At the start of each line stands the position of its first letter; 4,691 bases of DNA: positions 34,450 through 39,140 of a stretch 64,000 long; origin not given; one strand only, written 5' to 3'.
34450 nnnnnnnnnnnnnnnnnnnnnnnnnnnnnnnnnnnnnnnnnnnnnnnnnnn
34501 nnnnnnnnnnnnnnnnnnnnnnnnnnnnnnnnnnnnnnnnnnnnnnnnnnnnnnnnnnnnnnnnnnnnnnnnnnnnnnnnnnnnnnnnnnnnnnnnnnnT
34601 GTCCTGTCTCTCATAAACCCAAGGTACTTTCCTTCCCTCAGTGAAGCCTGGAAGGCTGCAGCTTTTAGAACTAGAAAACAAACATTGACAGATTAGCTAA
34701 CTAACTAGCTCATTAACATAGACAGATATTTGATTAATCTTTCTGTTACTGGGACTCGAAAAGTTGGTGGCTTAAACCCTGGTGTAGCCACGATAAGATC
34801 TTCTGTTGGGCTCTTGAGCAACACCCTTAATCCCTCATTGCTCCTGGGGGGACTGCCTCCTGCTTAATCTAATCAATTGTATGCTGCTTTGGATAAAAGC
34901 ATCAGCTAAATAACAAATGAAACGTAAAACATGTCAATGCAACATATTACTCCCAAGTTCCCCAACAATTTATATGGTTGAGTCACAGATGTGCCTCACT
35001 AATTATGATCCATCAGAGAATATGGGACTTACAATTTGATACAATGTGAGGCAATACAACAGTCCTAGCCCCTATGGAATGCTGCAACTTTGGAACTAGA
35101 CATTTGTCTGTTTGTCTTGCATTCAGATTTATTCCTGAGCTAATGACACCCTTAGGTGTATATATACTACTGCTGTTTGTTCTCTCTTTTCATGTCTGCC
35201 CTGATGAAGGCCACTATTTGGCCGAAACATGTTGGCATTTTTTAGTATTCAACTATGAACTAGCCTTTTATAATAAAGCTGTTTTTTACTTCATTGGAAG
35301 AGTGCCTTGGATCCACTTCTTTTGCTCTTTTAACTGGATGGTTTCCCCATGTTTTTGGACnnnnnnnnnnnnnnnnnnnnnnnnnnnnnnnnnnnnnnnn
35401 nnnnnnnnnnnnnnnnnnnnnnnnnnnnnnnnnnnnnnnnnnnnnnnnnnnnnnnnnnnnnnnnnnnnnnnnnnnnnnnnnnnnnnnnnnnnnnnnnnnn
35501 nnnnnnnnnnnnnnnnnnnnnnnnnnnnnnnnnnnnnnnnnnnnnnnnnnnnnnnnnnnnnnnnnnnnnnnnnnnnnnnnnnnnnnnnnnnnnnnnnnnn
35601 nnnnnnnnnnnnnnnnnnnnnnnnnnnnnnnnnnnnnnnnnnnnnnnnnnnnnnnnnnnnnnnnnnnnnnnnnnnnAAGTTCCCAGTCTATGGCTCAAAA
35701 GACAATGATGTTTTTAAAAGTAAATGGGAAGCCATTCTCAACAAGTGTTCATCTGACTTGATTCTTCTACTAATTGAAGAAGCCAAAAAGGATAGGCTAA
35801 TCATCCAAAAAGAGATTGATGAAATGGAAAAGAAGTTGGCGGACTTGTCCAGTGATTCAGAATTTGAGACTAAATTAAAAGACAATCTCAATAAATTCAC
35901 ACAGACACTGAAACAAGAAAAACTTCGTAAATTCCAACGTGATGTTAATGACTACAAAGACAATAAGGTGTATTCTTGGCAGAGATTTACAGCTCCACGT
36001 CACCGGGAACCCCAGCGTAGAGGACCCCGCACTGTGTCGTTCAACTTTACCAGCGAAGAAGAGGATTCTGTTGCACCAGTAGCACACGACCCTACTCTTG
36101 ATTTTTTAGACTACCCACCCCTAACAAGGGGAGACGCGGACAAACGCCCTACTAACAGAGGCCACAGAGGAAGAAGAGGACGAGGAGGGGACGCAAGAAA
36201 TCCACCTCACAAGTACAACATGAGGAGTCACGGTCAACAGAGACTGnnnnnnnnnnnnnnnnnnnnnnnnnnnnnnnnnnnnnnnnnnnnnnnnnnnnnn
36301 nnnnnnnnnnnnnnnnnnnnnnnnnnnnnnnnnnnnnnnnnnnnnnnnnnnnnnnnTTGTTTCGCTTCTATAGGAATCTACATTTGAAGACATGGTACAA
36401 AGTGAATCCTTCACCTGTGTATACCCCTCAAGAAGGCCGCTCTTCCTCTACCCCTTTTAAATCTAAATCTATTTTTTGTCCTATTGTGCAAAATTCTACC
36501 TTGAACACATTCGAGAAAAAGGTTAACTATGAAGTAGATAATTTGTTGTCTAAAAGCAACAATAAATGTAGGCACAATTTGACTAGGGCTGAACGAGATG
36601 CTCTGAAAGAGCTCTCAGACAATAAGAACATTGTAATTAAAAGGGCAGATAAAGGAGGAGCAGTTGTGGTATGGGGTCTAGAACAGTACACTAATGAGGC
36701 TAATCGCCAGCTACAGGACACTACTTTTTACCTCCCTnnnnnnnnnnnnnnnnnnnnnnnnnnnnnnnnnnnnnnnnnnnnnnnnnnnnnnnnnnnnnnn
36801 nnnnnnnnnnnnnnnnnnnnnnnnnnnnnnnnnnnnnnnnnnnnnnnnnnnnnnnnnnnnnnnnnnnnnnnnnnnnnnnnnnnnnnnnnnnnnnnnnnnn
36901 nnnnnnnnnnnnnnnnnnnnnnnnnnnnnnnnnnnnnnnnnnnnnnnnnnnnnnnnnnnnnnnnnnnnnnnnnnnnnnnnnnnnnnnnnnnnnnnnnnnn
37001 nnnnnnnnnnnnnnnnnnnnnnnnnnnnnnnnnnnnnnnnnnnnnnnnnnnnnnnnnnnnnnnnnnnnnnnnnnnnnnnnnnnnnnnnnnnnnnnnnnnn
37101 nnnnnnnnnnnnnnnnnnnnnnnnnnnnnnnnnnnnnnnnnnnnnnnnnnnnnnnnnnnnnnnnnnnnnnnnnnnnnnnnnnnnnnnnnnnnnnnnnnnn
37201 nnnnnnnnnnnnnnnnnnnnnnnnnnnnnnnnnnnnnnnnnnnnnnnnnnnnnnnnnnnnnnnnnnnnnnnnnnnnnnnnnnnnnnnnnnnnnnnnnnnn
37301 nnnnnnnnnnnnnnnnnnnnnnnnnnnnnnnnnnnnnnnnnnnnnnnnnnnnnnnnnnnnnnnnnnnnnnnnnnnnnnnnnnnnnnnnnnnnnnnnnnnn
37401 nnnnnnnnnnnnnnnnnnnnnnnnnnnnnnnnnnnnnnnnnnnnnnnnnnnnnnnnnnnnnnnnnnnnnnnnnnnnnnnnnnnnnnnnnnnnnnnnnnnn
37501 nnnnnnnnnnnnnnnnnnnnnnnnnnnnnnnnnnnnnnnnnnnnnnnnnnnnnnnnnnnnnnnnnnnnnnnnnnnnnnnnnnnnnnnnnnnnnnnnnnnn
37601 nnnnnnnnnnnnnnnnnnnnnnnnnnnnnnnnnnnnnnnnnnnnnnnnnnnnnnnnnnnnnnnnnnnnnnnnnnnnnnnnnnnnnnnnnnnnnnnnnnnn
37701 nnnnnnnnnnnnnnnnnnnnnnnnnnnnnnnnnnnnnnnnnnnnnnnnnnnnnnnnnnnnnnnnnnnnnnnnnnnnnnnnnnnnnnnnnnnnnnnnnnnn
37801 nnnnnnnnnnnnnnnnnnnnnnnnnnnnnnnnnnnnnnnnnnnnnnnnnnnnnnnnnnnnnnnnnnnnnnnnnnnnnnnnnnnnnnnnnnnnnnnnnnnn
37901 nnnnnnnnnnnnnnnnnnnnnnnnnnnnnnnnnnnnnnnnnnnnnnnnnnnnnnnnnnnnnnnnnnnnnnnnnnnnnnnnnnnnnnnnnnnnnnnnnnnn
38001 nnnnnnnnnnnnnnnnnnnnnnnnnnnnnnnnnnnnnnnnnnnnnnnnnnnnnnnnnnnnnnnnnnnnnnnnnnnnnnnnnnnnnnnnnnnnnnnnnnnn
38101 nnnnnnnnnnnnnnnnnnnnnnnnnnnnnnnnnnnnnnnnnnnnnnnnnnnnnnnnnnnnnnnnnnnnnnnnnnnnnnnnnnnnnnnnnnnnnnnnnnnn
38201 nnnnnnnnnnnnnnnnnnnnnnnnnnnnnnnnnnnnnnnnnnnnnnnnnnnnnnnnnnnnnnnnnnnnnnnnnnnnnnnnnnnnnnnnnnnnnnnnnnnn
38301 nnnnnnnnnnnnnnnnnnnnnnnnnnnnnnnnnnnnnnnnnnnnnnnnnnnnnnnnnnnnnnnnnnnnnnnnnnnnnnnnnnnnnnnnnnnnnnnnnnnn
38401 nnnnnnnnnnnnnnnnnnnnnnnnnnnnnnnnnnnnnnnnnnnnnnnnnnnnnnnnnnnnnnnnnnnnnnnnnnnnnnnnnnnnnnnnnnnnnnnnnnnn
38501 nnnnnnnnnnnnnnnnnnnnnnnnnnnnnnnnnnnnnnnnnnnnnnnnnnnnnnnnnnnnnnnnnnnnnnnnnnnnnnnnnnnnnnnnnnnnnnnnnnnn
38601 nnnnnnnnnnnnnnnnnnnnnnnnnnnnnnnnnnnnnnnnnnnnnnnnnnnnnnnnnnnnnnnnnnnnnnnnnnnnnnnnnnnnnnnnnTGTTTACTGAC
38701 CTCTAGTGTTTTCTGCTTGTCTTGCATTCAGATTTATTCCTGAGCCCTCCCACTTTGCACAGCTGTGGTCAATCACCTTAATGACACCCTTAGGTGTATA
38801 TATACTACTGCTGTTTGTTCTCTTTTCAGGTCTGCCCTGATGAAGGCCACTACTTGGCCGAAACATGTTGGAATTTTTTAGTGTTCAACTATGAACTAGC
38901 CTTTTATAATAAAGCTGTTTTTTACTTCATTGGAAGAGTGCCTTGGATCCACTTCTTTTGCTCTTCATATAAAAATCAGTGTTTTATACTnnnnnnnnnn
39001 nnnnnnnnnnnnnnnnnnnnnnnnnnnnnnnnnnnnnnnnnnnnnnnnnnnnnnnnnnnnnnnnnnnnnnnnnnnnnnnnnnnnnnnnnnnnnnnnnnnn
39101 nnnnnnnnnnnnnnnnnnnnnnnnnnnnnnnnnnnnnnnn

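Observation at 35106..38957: Young Penelope-like element with RT+GIY-YIG and pLTR-like direct repeats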

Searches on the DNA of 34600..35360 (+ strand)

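Call 10: search_rna_families(source=window, start=35080, end=35360, threshold=evalue, max_evalue=10, show_alignments=4)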
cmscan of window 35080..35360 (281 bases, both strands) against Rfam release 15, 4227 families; matches with E-value up to 10: 5.
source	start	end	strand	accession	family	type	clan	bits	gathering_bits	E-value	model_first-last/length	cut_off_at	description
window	35239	35323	+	RF01401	rseX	Gene; sRNA;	-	22.3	50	1.2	1-94/94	no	rseX Hfq binding RNA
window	35213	35246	-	RF00071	SNORD73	Gene; snRNA; snoRNA; CD-box;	-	15.7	42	5.7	1-72/72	no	Small nucleolar RNA SNORD73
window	35179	35260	-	RF00572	SNORD66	Gene; snRNA; snoRNA; CD-box;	-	13.5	32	3.3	1-76/76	no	Small nucleolar RNA SNORD66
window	35230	35297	-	RF01559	DdR1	Gene; snRNA; snoRNA; CD-box;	-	12.9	70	6.9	1-66/66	no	Dictyostelium snoRNA DdR1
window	35180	35240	-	RF01952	SOX2OT_exon2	Gene; lncRNA;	-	10.3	45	5.5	1-69/69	no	SOX2 overlapping transcript exon 2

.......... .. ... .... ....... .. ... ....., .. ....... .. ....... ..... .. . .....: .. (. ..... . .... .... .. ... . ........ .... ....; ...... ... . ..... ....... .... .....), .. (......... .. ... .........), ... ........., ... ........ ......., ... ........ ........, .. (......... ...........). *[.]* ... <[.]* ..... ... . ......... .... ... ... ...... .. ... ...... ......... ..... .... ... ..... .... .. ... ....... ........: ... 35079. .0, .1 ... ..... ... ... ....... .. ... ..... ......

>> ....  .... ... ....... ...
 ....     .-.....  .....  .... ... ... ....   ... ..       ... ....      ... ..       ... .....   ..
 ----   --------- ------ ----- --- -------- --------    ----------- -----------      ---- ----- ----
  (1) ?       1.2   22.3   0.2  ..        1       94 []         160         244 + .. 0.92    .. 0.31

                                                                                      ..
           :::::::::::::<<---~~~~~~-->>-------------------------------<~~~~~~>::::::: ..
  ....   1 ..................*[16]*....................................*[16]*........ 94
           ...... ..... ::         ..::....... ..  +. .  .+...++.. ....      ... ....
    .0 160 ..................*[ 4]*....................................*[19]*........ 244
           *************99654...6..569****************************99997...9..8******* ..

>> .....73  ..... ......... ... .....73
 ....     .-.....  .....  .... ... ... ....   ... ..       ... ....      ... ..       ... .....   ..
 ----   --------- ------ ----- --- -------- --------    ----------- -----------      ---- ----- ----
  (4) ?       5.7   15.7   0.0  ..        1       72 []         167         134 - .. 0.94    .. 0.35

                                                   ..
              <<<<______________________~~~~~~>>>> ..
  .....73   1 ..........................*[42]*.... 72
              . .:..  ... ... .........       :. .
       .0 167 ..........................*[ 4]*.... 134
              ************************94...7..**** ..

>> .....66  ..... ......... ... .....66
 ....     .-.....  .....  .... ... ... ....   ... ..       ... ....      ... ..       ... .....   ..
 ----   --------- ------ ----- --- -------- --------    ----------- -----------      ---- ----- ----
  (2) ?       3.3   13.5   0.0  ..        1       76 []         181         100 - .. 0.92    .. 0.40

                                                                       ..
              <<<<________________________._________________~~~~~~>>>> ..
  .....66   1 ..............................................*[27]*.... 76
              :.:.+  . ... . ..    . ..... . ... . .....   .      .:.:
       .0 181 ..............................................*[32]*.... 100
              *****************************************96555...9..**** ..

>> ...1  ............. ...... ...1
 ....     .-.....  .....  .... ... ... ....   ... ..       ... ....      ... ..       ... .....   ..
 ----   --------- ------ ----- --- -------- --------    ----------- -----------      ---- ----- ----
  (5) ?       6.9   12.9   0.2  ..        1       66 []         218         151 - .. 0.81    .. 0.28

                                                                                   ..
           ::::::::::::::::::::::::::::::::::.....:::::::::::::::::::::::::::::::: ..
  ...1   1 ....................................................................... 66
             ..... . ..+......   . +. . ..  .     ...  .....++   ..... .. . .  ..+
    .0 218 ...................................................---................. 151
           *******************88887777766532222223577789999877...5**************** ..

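Call 72: search_rna_families(source=window, start=34600, end=35100, threshold=evalue, max_evalue=1)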
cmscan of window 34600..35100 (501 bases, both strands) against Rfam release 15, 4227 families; matches with E-value up to 1: 1.
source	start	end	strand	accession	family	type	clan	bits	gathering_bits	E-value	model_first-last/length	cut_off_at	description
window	34866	34919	+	RF00436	UnaL2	Cis-reg;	-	42.5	55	5.8e-07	1-54/54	no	UnaL2 LINE 3' element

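Call 73: build_rna_model(alignment_id=A2, structure=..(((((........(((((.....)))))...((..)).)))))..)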
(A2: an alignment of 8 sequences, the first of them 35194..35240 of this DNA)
Model R1 built from alignment A2 (8 sequences, 47 columns); structure: as given.
model positions 46; base pairs 11; branch points 1; effective number of sequences 8; information 1.134 bits per position. Calibrated on 0.2 Mb of random sequence (short: E-values are rough).
structure used (alignment columns):
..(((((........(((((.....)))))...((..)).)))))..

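Call 74: search_with_rna_model(model_id=R1, sources=[window, L001, L002, L003, L004, L005, L006, L007, L008, L009, L010, L011, L012, L013], max_evalue=1)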
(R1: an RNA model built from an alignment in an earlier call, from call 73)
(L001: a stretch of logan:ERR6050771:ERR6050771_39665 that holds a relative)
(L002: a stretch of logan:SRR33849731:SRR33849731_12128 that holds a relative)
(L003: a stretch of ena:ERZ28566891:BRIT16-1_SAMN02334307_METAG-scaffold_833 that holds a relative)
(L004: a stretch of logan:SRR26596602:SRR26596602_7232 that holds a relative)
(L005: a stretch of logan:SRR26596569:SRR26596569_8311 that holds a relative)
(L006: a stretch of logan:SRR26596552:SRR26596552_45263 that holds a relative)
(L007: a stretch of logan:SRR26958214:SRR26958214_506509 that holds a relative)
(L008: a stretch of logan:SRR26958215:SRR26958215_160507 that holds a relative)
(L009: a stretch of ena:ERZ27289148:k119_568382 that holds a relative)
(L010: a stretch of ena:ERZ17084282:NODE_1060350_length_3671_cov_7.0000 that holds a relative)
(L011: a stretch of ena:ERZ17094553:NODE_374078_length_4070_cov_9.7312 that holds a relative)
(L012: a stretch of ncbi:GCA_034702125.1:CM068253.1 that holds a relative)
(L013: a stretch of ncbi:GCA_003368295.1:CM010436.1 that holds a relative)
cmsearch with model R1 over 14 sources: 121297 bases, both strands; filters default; matches with E-value up to 1: 12.
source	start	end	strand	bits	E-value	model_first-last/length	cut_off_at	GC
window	35194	35240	+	67.6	6.9e-19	1-46/46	no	0.49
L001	2458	2504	+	65.2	4e-18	1-46/46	no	0.53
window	38830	38876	+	63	2e-17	1-46/46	no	0.49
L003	3033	3079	+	61.9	4.7e-17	1-46/46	no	0.51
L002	2846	2889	+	57.5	1.2e-15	1-46/46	no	0.52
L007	3559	3604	+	53.7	1.9e-14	1-46/46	no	0.59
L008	3313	3358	+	53.7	1.9e-14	1-46/46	no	0.59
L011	3822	3865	+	48.4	9.8e-13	1-46/46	no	0.45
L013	6154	6197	+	47.1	2.5e-12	1-46/46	no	0.55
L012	2923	2963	-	41.6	1.4e-10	1-46/46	no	0.56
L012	6479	6519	+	41.6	1.4e-10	1-46/46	no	0.56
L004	3466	3495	+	13.9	0.11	1-33/46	3'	0.5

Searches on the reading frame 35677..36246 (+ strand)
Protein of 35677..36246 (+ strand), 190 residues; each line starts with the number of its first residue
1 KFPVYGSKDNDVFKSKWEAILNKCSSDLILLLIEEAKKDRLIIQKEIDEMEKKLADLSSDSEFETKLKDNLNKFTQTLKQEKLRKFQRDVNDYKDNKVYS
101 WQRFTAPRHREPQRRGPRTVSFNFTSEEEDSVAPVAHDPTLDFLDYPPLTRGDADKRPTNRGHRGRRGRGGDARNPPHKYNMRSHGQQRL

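Call 6: search_protein_families(library=pfam, proteins=[window:35758-36246:+], max_evalue=0.1)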
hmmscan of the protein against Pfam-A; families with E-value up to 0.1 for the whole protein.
window:35758-36246:+ (163 aa): 1 family
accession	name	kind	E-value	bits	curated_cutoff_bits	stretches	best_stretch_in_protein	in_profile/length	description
PF20237.3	DUF6594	-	0.011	16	30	1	16-92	31-110/238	Family of unknown function (DUF6594)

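Call 70: predict_structure(protein=window:35677-36246:+)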
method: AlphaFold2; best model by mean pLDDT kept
length: 190 residues; sequences in the alignment: 1
mean_pLDDT: 64.8   pTM: 0.22
mean pLDDT of the five models: 64.8, 64.3, 58.5, 57.2, 53.6
residues with pLDDT >= 90: 16; 70-90: 51; 50-70: 86; < 50: 37
segments of 3 or more residues with pLDDT < 50: 103-111, 119-125, 127-130, 135-138, 152-154
pLDDT, mean of each block of 10 residues (from residue 1): 51 69 67 84 90 74 81 91 89 67 47 51 46 49 54 52 54 59 57
secondary structure, 60 per line:
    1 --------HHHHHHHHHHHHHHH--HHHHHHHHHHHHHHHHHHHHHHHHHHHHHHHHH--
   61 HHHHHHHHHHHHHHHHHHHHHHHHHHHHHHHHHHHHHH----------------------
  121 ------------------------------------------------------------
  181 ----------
elements in order: H9-23 H26-58 H61-98

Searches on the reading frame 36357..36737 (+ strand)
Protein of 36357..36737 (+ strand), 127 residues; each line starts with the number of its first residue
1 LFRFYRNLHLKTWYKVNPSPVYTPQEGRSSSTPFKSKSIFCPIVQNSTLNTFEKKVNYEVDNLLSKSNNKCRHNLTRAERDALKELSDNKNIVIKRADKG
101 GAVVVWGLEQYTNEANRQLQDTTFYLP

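Call 6: search_protein_families(library=pfam, proteins=[window:36357-36737:+], max_evalue=0.1)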
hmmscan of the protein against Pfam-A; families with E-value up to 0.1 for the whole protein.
window:36357-36737:+ (127 aa): 3 families
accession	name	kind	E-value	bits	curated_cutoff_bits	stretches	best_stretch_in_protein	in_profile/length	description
PF20216.3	DUF6576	-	2.8e-05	24.6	27.3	1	58-88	16-46/47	Family of unknown function (DUF6576)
PF16505.10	Emaravirus_P4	-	0.038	13.5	25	1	49-123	202-280/349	P4 movement protein of Emaravirus, and the 30K superfamily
PF23254.1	KH_PARP14_8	-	0.071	13.4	27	0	68-118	7-57/66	PARP14-like, eighth type I KH domain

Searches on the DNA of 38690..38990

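Call 11: search_rna_families(source=window, start=38690, end=38990, threshold=evalue, max_evalue=10, show_alignments=4)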
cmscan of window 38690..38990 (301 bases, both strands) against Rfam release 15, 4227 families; matches with E-value up to 10: 3.
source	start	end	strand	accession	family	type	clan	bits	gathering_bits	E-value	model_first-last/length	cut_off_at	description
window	38868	38959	+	RF01401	rseX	Gene; sRNA;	-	24.9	50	0.44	1-94/94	no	rseX Hfq binding RNA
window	38866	38933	-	RF01559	DdR1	Gene; snRNA; snoRNA; CD-box;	-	16.7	70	1.1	1-66/66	no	Dictyostelium snoRNA DdR1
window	38978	38990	+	RF01072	TMV_UPD-PK3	Cis-reg;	-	9.6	34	9.5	1-13/31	3'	Pseudoknot of upstream pseudoknot domain (UPD) of the 3'UTR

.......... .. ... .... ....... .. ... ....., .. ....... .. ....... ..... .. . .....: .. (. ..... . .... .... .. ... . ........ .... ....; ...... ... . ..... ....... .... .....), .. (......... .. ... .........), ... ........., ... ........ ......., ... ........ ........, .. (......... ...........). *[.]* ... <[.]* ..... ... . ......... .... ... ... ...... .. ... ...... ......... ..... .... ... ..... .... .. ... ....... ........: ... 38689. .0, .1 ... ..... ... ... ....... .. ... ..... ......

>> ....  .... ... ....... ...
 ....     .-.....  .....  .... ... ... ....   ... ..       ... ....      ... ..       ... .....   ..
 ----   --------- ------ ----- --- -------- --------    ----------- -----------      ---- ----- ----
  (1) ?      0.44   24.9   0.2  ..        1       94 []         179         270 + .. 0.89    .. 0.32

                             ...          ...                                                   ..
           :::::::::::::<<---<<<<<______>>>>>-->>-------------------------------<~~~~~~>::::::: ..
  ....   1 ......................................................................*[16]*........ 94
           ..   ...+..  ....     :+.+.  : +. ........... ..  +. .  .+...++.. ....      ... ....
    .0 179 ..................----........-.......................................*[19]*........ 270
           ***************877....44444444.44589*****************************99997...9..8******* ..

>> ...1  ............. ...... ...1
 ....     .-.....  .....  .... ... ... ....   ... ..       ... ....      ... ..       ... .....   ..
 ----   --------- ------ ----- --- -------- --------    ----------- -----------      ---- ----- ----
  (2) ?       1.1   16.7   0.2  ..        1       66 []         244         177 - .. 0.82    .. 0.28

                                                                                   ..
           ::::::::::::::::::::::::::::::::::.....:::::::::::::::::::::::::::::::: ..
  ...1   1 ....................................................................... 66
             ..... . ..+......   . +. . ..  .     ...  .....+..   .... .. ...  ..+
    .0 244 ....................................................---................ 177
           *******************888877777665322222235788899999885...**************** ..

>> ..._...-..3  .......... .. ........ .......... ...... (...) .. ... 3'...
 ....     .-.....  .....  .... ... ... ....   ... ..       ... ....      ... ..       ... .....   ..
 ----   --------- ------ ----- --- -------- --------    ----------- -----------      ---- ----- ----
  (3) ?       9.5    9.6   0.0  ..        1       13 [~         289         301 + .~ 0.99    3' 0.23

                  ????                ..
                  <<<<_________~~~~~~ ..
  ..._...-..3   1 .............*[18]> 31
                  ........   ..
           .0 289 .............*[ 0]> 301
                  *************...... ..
